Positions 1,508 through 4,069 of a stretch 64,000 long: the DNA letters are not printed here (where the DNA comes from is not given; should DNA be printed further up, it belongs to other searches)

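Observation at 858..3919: Phage-encoded J-domain protein plus a ClpA-like unfoldase with a ClpP-docking loop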

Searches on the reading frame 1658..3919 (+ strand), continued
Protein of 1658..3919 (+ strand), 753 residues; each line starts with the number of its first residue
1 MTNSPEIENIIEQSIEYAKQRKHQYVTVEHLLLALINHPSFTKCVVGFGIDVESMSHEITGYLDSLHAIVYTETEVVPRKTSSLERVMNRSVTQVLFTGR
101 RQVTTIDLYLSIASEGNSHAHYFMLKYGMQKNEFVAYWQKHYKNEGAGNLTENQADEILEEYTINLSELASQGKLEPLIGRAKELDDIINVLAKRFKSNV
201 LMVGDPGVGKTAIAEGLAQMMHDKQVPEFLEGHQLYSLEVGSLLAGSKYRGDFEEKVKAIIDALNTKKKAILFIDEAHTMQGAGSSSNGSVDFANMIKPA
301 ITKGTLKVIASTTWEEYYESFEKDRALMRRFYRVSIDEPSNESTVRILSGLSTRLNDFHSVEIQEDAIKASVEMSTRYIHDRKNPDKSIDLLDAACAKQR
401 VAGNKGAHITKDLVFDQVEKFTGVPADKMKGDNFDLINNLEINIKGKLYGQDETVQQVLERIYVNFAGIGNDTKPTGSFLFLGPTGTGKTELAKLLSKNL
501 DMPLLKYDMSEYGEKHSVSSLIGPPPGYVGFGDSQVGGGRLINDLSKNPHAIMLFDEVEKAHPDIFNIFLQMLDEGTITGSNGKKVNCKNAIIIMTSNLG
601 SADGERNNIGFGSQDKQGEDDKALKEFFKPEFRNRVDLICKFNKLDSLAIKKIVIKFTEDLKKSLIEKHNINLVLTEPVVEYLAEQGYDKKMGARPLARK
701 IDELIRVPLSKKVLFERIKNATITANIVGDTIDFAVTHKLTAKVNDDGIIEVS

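Call 68: find_homologous_proteins(query=window:1658-3916:+, max_evalue=1e-50)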
Query window:1658-3916:+ (753 aa): 8000 proteins with E <= 1e-50 among 8000 candidates; the best 120 are listed.
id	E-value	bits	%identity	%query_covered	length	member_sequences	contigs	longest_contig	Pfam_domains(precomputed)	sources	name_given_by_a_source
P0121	0.0e+0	1665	99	100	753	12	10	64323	PF02861.26,PF20030.6,PF06068.20,PF00004.36,PF13401.13,PF17871.8,PF13238.13,PF05496.19,PF07728.21,PF13191.13,PF00158.33,PF07724.21,PF12775.14,PF00910.29,PF05621.18,PF01078.28,PF10431.16,PF20720.4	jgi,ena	jgi:ATP-dependent Clp protease ATP-binding subunit ClpA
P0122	0.0e+0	1643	98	100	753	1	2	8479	PF02861.26,PF20030.6,PF06068.20,PF00004.36,PF13401.13,PF17871.8,PF13238.13,PF05496.19,PF07728.21,PF13191.13,PF00158.33,PF07724.21,PF12775.14,PF05621.18,PF01078.28,PF10431.16,PF20720.4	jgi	-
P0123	0.0e+0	1639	97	100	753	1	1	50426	PF02861.26,PF20030.6,PF06068.20,PF00004.36,PF13401.13,PF17871.8,PF13238.13,PF05496.19,PF07728.21,PF13191.13,PF00158.33,PF07724.21,PF12775.14,PF00910.29,PF05621.18,PF01078.28,PF10431.16,PF20720.4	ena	-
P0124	0.0e+0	1633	97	100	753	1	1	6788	PF02861.26,PF20030.6,PF06068.20,PF00004.36,PF13401.13,PF17871.8,PF13238.13,PF05496.19,PF07728.21,PF13191.13,PF00158.33,PF07724.21,PF12775.14,PF00910.29,PF05621.18,PF01078.28,PF10431.16,PF20720.4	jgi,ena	-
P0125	0.0e+0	1632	97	100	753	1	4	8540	PF02861.26,PF20030.6,PF06068.20,PF00004.36,PF13401.13,PF17871.8,PF13238.13,PF05496.19,PF07728.21,PF13191.13,PF00158.33,PF07724.21,PF12775.14,PF00910.29,PF05621.18,PF01078.28,PF10431.16,PF20720.4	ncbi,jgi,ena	jgi:ATP-dependent Clp protease ATP-binding subunit ClpA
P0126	0.0e+0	1632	97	100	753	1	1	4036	PF02861.26,PF20030.6,PF06068.20,PF00004.36,PF13401.13,PF17871.8,PF13238.13,PF05496.19,PF07728.21,PF13191.13,PF00158.33,PF07724.21,PF12775.14,PF00910.29,PF05621.18,PF01078.28,PF10431.16,PF20720.4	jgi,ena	-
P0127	0.0e+0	1632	97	100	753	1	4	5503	PF02861.26,PF20030.6,PF06068.20,PF00004.36,PF13401.13,PF17871.8,PF13238.13,PF05496.19,PF07728.21,PF13191.13,PF00158.33,PF07724.21,PF12775.14,PF00910.29,PF05621.18,PF01078.28,PF10431.16,PF20720.4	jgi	jgi:ATP-dependent Clp protease ATP-binding subunit ClpA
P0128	0.0e+0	1624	96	100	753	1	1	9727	PF13173.13,PF02861.26,PF20030.6,PF06068.20,PF00004.36,PF13401.13,PF17871.8,PF13238.13,PF05496.19,PF07728.21,PF13191.13,PF00158.33,PF07724.21,PF12775.14,PF00910.29,PF05621.18,PF01078.28,PF10431.16,PF20720.4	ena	-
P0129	0.0e+0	1623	96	100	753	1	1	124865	PF02861.26,PF20030.6,PF06068.20,PF00004.36,PF13401.13,PF17871.8,PF13238.13,PF05496.19,PF07728.21,PF13191.13,PF00158.33,PF07724.21,PF12775.14,PF13521.13,PF00910.29,PF05621.18,PF01078.28,PF10431.16,PF20720.4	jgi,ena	jgi:ATP-dependent Clp protease ATP-binding subunit ClpA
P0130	0.0e+0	1623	96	100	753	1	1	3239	PF13173.13,PF02861.26,PF20030.6,PF06068.20,PF00004.36,PF13401.13,PF17871.8,PF13238.13,PF05496.19,PF07728.21,PF13191.13,PF00158.33,PF07724.21,PF12775.14,PF00910.29,PF05621.18,PF01078.28,PF10431.16,PF20720.4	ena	-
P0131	0.0e+0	1619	96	100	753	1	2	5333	PF13173.13,PF02861.26,PF20030.6,PF06068.20,PF00004.36,PF13401.13,PF17871.8,PF13238.13,PF05496.19,PF07728.21,PF13191.13,PF00158.33,PF07724.21,PF12775.14,PF00910.29,PF05621.18,PF01078.28,PF10431.16,PF20720.4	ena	-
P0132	0.0e+0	1616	96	100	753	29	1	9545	PF02861.26,PF20030.6,PF06068.20,PF00004.36,PF13401.13,PF17871.8,PF13238.13,PF05496.19,PF07728.21,PF13191.13,PF00158.33,PF07724.21,PF12775.14,PF00910.29,PF05621.18,PF01078.28,PF10431.16,PF20720.4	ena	-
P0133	0.0e+0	1602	95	100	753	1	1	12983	PF02861.26,PF20030.6,PF06068.20,PF00004.36,PF13401.13,PF17871.8,PF13238.13,PF05496.19,PF07728.21,PF13191.13,PF00158.33,PF07724.21,PF12775.14,PF00910.29,PF05621.18,PF01078.28,PF10431.16,PF20720.4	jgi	jgi:ATP-dependent Clp protease ATP-binding subunit ClpA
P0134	0.0e+0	1527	93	100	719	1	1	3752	PF02861.26,PF20030.6,PF06068.20,PF00004.36,PF13401.13,PF17871.8,PF13238.13,PF05496.19,PF07728.21,PF13191.13,PF00158.33,PF07724.21,PF12775.14,PF00910.29,PF05621.18,PF01078.28,PF10431.16,PF20720.4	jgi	jgi:ATP-dependent Clp protease ATP-binding subunit ClpA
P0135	0.0e+0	1477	88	100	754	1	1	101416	PF02861.26,PF20030.6,PF00004.36,PF13401.13,PF17871.8,PF13238.13,PF05496.19,PF07728.21,PF13191.13,PF00158.33,PF07724.21,PF12775.14,PF05621.18,PF01078.28,PF10431.16,PF20720.4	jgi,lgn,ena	-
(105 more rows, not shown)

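Call 73: find_encoding_contigs(protein=P0121, flank=10000, max_places=4)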
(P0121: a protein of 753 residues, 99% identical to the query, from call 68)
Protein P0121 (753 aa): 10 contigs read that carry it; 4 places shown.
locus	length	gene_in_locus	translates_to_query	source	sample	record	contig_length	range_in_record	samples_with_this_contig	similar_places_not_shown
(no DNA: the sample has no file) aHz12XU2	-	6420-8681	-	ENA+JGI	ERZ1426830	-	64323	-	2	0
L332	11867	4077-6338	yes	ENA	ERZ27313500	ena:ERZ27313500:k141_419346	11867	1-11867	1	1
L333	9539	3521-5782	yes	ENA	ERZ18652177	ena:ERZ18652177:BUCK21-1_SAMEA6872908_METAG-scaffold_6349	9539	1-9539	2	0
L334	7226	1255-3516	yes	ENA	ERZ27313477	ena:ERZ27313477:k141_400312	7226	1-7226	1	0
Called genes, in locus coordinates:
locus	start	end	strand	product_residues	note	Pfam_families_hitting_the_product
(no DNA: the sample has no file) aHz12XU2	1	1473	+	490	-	?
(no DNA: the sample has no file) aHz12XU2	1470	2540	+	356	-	PF14240:YHYH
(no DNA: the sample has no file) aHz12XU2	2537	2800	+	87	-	-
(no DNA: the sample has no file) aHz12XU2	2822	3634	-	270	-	PF13604:AAA_30 (faint), PF02562:PhoH, PF13245:AAA_19 (faint)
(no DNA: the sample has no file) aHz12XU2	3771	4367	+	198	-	-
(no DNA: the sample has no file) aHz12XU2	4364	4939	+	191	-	-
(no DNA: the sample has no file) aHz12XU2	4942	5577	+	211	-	PF11351:GTA_holin_3TM (weak)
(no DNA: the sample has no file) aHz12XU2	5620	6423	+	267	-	PF00226:DnaJ, PF01556:DnaJ_C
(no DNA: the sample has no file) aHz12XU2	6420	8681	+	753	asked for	PF02861:Clp_N, PF20720:nSTAND3 (weak), PF00004:AAA, PF17871:AAA_lid_9, PF00004:AAA, PF07724:AAA_2, PF07728:AAA_5, PF10431:ClpB_D2-small, +11 more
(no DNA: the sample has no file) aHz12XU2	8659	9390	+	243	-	-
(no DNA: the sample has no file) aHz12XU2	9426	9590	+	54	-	-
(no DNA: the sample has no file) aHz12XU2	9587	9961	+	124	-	-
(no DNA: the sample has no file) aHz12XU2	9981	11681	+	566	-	-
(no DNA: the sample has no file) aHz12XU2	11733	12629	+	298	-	-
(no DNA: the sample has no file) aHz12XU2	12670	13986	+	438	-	-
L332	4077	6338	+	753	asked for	PF02861:Clp_N, PF20720:nSTAND3 (weak), PF00004:AAA, PF17871:AAA_lid_9, PF00004:AAA, PF07724:AAA_2, PF07728:AAA_5, PF10431:ClpB_D2-small, +11 more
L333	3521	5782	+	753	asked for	PF02861:Clp_N, PF20720:nSTAND3 (weak), PF00004:AAA, PF17871:AAA_lid_9, PF00004:AAA, PF07724:AAA_2, PF07728:AAA_5, PF10431:ClpB_D2-small, +11 more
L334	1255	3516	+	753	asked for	PF02861:Clp_N, PF20720:nSTAND3 (weak), PF00004:AAA, PF17871:AAA_lid_9, PF00004:AAA, PF07724:AAA_2, PF07728:AAA_5, PF10431:ClpB_D2-small, +11 more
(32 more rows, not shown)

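Call 79: predict_structure(alignment_id=A4)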
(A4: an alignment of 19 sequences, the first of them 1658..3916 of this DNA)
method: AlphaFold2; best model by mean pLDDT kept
length: 753 residues; sequences in the alignment: 19
mean_pLDDT: 57.6   pTM: 0.41
mean pLDDT of the five models: 57.6, 48.7, 47.9, 46.0, 44.2
residues with pLDDT >= 90: 21; 70-90: 147; 50-70: 316; < 50: 269
segments of 3 or more residues with pLDDT < 50: 70-73, 92-101, 144-187, 193-196, 203-209, 240-251, 276-297, 299-302, 308-338, 379-384, 452-454, 467-472, 482-484, 525-537, 599-648, 686-715, 739-742, 751-753
pLDDT, mean of each block of 10 residues (from residue 1): 69 87 86 91 87 93 72 59 64 42 72 74 85 74 47 42 40 36 46 50 46 58 66 63 41 56 61 50 30 47 49 36 39 40 66 59 78 62 55 65 67 71 57 56 57 51 49 51 55 75 79 58 48 46 77 72 61 61 66 60 29 27 37 43 43 56 64 68 49 38 37 50 67 58 60 44
secondary structure, 60 per line:
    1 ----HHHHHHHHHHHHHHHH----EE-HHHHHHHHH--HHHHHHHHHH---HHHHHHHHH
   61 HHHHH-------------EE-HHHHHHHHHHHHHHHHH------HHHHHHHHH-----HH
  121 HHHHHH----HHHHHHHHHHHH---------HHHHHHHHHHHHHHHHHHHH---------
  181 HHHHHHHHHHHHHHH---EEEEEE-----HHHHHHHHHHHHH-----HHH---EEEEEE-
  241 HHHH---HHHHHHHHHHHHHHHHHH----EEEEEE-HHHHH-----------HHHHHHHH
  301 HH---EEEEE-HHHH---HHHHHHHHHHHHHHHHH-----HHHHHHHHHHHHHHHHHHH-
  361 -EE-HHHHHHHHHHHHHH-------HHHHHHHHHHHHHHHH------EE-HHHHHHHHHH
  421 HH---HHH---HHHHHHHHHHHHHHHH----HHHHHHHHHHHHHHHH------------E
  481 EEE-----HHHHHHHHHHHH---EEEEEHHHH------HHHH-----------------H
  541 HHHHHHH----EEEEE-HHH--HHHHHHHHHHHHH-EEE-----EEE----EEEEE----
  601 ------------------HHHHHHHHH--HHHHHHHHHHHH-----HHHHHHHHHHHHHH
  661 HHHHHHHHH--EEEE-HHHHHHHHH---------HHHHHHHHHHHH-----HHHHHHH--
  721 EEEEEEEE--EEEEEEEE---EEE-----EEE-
elements in order (helices of 4 or more, strands of 3 or more residues): H5-20 H28-36 H39-48 H52-65 H82-98 H105-113 H119-126 H131-142 H152-171 H181-195 E199-204 H210-222 E234-239 H241-244 H248-265 E270-275 H277-281 H293-302 E306-310 H312-315 H319-335 H341-359 H365-378 H386-401 H411-422 H432-447 H452-467 E480-483 H489-500 E504-508 H509-512 H519-522 H540-547 E552-556 H563-575 E577-579 E585-587 E592-596 H619-627 H630-641 H647-669 E672-675 H677-685 H695-706 H712-718 E721-728 E731-738 E742-744 E750-752

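Call 81: fold_search(model_id=the predicted structure, library=pdb)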
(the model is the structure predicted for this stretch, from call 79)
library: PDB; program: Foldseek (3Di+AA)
matches with E <= 10: 1561; with E <= 0.001: 689
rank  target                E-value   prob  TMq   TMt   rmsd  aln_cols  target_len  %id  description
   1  9a66_A                1.3e-43  1.00  0.22  0.20  32.4       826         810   32  Integrative model of CLPC-CLPP by crosslinking MS and deep learning (released 2024-09-18)
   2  1r6b                  7.6e-42  1.00  0.20  0.21  31.3       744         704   38  High resolution crystal structure of ClpA (released 2004-08-24)
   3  1ksf                  1.6e-41  1.00  0.20  0.21  31.5       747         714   38  Crystal Structure of ClpA, an HSP100 chaperone and regulator of ClpAP protease: Structural basis of differences in Funct (released 2002-09-27)
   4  9rai_b                2.9e-41  1.00  0.21  0.21  33.6       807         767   34  Structure of the S.aureus MecA/ClpC/ClpP degradation system (released 2025-09-10)
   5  9rai_e                1.4e-40  1.00  0.22  0.21  32.8       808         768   33  Structure of the S.aureus MecA/ClpC/ClpP degradation system (released 2025-09-10)
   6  9rai_d                3.0e-40  1.00  0.22  0.21  32.9       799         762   33  Structure of the S.aureus MecA/ClpC/ClpP degradation system (released 2025-09-10)
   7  9rai_c                3.3e-40  1.00  0.22  0.21  33.1       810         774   34  Structure of the S.aureus MecA/ClpC/ClpP degradation system (released 2025-09-10)
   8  9rai_f                1.9e-38  1.00  0.22  0.22  31.6       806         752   31  Structure of the S.aureus MecA/ClpC/ClpP degradation system (released 2025-09-10)
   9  4d2q_A                5.2e-37  1.00  0.21  0.21  31.4       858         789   28  Negative-stain electron microscopy of E. coli ClpB mutant E432A (BAP form bound to ClpP) (released 2014-06-04)
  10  6w6j_D                7.5e-37  1.00  0.22  0.24  31.8       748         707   34  The Mycobacterium tuberculosis ClpB disaggregase hexamer structure with a locally refined N-terminal domain in the pre (released 2021-05-26)
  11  7uiv_E                1.5e-36  1.00  0.22  0.28  28.8       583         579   43  ClpAP complex bound to ClpS N-terminal extension, class IIa (released 2022-11-09)
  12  7uiy_D                1.8e-36  1.00  0.23  0.29  29.2       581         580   43  ClpAP complex bound to ClpS N-terminal extension, class IIIa (released 2022-10-26)
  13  9gi1_e                2.3e-36  1.00  0.22  0.28  29.1       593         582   40  Structure of the S.aureus MecA/ClpC/ClpP degradation system (released 2025-08-20)
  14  6uqe_B                2.6e-36  1.00  0.22  0.28  29.5       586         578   43  ClpA/ClpP Disengaged State bound to RepA-GFP (released 2020-04-22)
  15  7uiv_C                4.1e-36  1.00  0.23  0.29  29.0       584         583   43  ClpAP complex bound to ClpS N-terminal extension, class IIa (released 2022-11-09)
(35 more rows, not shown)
